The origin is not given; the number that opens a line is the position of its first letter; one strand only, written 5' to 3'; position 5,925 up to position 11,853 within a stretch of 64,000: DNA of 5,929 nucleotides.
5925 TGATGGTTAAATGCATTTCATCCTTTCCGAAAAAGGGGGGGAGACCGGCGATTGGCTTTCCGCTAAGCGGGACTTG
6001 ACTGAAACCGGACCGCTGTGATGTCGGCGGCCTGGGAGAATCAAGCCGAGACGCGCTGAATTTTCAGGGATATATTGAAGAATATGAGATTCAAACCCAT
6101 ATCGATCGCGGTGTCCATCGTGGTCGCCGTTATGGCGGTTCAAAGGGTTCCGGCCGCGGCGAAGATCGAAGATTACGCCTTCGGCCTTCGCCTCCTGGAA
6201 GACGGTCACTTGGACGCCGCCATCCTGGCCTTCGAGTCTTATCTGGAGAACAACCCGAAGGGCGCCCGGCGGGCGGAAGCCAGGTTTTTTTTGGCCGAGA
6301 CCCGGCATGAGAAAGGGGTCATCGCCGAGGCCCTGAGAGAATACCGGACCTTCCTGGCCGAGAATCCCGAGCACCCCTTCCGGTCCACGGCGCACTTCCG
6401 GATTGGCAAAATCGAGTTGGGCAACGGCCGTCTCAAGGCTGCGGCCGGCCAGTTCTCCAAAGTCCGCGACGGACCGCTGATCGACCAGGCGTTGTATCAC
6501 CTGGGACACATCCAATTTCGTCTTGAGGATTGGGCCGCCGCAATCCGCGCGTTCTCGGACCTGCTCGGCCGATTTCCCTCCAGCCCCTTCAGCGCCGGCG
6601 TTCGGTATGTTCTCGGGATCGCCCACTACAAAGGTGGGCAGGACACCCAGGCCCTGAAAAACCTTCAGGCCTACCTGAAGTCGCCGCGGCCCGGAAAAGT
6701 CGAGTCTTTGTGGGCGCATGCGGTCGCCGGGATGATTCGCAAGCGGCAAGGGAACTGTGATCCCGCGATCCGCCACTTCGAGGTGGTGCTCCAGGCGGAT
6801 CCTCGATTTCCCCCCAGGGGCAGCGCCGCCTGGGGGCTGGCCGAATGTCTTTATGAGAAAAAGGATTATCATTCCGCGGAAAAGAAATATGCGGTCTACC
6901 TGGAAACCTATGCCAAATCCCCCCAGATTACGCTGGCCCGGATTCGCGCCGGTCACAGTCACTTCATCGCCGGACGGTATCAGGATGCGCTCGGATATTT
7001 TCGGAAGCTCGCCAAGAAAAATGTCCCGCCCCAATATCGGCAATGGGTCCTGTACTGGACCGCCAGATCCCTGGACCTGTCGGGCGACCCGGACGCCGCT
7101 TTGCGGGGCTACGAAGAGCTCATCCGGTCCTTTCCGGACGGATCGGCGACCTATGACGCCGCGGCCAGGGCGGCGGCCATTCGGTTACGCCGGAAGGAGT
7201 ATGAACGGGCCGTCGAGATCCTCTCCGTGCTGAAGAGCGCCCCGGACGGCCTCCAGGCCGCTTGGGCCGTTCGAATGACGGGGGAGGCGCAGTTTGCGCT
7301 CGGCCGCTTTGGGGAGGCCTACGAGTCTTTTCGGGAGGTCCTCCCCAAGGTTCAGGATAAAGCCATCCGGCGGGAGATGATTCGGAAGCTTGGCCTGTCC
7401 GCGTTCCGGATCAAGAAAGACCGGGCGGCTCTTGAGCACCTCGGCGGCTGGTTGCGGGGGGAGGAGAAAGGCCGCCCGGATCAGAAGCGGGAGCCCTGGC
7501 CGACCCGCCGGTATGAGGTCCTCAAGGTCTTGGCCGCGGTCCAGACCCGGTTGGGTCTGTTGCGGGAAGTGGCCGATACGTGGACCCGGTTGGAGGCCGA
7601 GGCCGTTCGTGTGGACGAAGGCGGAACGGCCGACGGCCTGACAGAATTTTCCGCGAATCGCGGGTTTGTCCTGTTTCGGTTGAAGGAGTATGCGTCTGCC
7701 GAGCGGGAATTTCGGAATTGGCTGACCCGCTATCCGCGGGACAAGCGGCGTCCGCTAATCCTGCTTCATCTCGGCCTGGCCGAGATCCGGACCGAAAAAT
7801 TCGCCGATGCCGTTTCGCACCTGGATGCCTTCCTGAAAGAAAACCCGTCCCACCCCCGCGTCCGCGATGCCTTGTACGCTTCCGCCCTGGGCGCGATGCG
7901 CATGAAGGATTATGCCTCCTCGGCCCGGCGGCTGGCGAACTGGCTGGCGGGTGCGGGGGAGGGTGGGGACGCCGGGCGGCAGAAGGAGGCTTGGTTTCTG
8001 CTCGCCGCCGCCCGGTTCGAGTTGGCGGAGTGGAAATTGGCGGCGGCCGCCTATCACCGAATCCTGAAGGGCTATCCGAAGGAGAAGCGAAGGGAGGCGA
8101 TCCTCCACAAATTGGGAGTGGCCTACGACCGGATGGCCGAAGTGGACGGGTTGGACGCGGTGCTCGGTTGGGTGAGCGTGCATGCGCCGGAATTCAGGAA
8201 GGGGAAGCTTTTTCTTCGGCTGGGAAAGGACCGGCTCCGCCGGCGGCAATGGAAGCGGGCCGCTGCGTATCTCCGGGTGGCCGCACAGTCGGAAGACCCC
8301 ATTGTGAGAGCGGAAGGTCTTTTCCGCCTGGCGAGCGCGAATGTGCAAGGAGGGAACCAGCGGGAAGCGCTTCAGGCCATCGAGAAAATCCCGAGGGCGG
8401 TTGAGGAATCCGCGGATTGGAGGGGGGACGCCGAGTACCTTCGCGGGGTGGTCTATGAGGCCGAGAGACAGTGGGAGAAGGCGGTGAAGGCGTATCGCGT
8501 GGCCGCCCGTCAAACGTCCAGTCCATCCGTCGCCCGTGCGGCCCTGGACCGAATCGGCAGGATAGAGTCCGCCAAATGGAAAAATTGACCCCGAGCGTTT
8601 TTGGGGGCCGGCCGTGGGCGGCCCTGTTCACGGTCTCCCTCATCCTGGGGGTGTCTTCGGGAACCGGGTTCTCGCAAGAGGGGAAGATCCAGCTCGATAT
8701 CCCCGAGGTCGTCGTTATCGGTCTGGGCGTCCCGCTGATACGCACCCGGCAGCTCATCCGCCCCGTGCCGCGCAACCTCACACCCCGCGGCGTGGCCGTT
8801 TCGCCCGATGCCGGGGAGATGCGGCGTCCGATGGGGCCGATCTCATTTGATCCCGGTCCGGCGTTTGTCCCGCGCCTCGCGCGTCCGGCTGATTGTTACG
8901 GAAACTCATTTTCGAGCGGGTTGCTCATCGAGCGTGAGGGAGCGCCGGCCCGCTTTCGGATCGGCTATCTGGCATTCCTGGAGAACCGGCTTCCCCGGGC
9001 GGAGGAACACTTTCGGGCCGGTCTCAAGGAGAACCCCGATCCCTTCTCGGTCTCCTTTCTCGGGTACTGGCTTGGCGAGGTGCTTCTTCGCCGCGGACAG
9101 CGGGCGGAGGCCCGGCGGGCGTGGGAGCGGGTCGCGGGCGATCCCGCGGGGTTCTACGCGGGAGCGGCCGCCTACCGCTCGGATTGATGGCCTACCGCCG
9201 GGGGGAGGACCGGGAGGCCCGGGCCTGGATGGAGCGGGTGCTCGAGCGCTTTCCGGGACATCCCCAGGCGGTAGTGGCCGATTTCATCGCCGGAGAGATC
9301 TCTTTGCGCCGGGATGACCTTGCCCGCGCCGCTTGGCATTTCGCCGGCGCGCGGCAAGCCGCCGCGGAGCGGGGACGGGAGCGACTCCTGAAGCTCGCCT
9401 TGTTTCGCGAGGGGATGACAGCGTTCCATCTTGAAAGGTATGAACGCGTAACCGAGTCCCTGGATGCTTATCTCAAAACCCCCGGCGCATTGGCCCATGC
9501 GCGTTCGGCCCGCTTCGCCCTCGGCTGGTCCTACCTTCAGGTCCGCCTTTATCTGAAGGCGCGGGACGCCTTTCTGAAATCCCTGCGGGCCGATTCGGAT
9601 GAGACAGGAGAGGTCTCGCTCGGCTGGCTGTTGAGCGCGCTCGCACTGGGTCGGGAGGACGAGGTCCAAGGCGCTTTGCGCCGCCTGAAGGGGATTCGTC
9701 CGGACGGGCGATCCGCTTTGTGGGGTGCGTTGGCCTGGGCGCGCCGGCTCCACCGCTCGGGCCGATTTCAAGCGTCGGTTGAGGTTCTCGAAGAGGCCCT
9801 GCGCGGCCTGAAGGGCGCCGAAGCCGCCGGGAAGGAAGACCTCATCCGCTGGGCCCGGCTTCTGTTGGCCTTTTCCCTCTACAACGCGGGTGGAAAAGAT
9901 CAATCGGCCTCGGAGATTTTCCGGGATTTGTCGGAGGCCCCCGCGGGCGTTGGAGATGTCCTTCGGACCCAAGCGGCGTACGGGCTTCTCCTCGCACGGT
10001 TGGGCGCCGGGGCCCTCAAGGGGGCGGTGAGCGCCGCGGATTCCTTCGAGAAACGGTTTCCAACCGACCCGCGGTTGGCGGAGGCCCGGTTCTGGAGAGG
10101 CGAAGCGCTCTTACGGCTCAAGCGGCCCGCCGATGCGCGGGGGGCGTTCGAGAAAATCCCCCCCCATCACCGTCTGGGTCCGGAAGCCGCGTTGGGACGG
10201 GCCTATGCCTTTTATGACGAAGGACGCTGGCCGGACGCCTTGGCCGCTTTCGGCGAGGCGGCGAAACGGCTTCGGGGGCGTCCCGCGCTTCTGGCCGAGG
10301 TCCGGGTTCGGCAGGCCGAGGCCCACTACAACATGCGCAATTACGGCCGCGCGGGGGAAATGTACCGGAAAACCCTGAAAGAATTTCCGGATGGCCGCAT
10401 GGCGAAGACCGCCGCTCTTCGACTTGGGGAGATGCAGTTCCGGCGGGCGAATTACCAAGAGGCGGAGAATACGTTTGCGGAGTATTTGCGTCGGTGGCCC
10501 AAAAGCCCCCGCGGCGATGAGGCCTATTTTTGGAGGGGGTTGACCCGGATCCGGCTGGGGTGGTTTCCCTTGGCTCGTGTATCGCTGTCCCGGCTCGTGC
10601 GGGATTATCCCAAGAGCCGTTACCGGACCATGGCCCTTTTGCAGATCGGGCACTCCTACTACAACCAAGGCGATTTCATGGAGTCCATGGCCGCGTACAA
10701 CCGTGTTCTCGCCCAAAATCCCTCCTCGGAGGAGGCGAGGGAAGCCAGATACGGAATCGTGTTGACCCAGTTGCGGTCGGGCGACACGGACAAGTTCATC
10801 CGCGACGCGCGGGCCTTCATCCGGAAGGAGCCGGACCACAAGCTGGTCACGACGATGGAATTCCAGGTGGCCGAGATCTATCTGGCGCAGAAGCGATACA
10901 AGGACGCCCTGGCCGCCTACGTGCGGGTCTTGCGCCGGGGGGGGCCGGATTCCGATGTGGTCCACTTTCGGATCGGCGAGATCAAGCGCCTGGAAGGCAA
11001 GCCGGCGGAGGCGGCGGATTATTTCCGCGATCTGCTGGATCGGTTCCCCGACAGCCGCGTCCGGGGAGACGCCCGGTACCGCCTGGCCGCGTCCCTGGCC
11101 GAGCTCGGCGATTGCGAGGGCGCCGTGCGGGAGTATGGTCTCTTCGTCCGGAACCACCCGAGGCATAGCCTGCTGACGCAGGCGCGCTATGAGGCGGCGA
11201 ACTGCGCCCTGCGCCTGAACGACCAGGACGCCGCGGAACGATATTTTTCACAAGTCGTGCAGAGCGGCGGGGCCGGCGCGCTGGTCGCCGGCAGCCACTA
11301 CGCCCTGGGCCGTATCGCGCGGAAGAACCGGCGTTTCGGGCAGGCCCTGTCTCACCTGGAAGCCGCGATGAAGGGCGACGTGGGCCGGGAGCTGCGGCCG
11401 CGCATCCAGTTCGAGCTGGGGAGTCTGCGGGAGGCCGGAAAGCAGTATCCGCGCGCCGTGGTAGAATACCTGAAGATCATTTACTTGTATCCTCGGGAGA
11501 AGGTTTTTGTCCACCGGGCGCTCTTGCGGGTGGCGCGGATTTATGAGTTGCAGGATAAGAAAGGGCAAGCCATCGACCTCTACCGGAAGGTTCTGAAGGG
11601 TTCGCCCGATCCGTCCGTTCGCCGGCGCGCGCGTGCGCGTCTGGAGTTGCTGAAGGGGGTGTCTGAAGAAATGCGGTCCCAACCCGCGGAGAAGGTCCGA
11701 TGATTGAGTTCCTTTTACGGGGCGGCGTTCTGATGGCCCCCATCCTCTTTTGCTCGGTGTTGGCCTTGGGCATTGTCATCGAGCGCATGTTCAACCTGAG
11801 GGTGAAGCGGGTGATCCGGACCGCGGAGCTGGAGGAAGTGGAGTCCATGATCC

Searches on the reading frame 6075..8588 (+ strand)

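Call 61: search_protein_families(library=pfam, proteins=[window:6075-8588:+], max_evalue=0.00001)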
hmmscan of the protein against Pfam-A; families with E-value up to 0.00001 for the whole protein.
window:6075-8588:+ (837 aa): 15 families
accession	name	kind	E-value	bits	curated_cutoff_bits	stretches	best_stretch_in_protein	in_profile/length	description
PF13432.12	TPR_16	-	5.5e-37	126.2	32.7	1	143-202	3-59/65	Tetratricopeptide repeat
PF13174.12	TPR_6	-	4.1e-33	112.2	26.3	0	138-170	1-33/33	Tetratricopeptide repeat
PF13525.12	YfiO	-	1.6e-26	93.8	25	1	537-688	19-141/203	Outer membrane lipoprotein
PF07719.23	TPR_2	-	5.2e-26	89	27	0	139-164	3-28/34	Tetratricopeptide repeat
PF13428.12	TPR_14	-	8.3e-25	85.2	23.5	0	562-600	3-41/44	Tetratricopeptide repeat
PF14559.12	TPR_19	-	4.9e-21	75.3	25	0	225-286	4-62/68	Tetratricopeptide repeat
PF13424.12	TPR_12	-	7e-17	61.8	30.1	0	138-201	4-72/77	Tetratricopeptide repeat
PF00515.34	TPR_1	-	6.8e-15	54.6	27.8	0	139-161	3-25/34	Tetratricopeptide repeat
PF24575.1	TPR_Slam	-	1.6e-13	51.4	35.2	0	197-271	35-103/104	Surface lipoprotein assembly modifier, N-terminal TPR repeats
PF09976.15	TPR_21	-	1.7e-13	51.2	25.5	0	716-817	82-179/193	Tetratricopeptide repeat-like domain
PF12895.13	ANAPC3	-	2.6e-12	47.3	27.2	0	225-311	2-81/82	Anaphase-promoting complex, cyclosome, subunit 3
PF21545.3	T7SS_EccA1_N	-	3.2e-10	40.2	27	0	118-245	113-238/272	T7SS, ESX-1 secretion system protein EccA1, N-terminal domain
PF25064.1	ARM_TT21_5th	-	1.3e-09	38.8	27.8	0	141-237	5-97/117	TT21 fifth ARM repeats domain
PF13512.12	TPR_18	-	1.8e-09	38.3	21.9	0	537-612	24-99/145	Tetratricopeptide repeat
PF13371.12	TPR_9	-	4.7e-08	33.4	35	0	565-597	34-66/73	Tetratricopeptide repeat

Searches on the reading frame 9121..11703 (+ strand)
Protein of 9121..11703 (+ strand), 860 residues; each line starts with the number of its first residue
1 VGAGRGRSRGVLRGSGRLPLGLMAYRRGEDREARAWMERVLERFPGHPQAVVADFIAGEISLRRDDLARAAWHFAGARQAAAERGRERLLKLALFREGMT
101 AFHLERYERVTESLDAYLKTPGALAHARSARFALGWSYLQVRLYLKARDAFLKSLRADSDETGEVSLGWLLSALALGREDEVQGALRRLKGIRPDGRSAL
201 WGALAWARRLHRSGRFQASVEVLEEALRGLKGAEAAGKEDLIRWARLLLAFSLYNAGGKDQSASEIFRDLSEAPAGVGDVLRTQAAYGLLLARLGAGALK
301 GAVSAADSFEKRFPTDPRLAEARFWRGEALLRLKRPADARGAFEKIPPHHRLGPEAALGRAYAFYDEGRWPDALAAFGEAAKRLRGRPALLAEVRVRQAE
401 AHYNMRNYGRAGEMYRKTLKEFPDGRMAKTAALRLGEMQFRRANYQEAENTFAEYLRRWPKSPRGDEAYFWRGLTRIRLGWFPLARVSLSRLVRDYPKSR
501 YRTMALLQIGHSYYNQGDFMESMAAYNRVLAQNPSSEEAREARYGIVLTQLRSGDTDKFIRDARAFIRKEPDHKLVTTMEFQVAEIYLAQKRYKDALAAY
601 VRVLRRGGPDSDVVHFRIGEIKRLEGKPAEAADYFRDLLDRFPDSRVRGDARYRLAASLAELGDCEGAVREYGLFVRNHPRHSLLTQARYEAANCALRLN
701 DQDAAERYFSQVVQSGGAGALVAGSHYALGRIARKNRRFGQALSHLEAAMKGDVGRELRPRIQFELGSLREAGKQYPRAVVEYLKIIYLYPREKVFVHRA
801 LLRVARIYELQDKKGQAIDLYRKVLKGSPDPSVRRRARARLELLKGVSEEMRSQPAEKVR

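Call 61: search_protein_families(library=pfam, proteins=[window:9121-11703:+], max_evalue=0.00001)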
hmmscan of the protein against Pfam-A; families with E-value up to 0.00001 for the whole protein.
window:9121-11703:+ (860 aa): 16 families
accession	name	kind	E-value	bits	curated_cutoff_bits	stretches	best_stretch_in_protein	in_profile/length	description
PF13174.12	TPR_6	-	1.6e-45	151.1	26.3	0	616-645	4-33/33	Tetratricopeptide repeat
PF13432.12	TPR_16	-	1.5e-43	147.2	32.7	2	397-463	2-65/65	Tetratricopeptide repeat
PF07719.23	TPR_2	-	3.1e-40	133.4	27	0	505-535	3-33/34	Tetratricopeptide repeat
PF13428.12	TPR_14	-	1.6e-29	99.8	23.5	0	505-542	3-40/44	Tetratricopeptide repeat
PF13525.12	YfiO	-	5.1e-27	95.4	25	2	397-477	10-90/203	Outer membrane lipoprotein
PF00515.34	TPR_1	-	6.4e-27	92.7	27.8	0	505-535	3-33/34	Tetratricopeptide repeat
PF13424.12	TPR_12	-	1.5e-22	80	30.1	0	579-642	5-75/77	Tetratricopeptide repeat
PF13181.12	TPR_8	-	3.1e-22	77.2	25.7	0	505-535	3-33/34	Tetratricopeptide repeat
PF14559.12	TPR_19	-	4.7e-21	75.3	25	0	625-670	4-46/68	Tetratricopeptide repeat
PF09976.15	TPR_21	-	2.7e-14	53.8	25.5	0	488-620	61-190/193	Tetratricopeptide repeat-like domain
PF13512.12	TPR_18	-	3e-13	50.6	21.9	1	395-479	13-97/145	Tetratricopeptide repeat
PF13176.12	TPR_7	-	3.2e-12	45.9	27.9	0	800-832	1-33/36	Tetratricopeptide repeat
PF13414.12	TPR_11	-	2.8e-11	43.4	26.8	0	510-540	1-31/42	TPR repeat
PF24575.1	TPR_Slam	-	2.7e-09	37.8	35.2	0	609-661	44-93/104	Surface lipoprotein assembly modifier, N-terminal TPR repeats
PF12895.13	ANAPC3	-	4.8e-08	33.6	27.2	0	310-379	13-81/82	Anaphase-promoting complex, cyclosome, subunit 3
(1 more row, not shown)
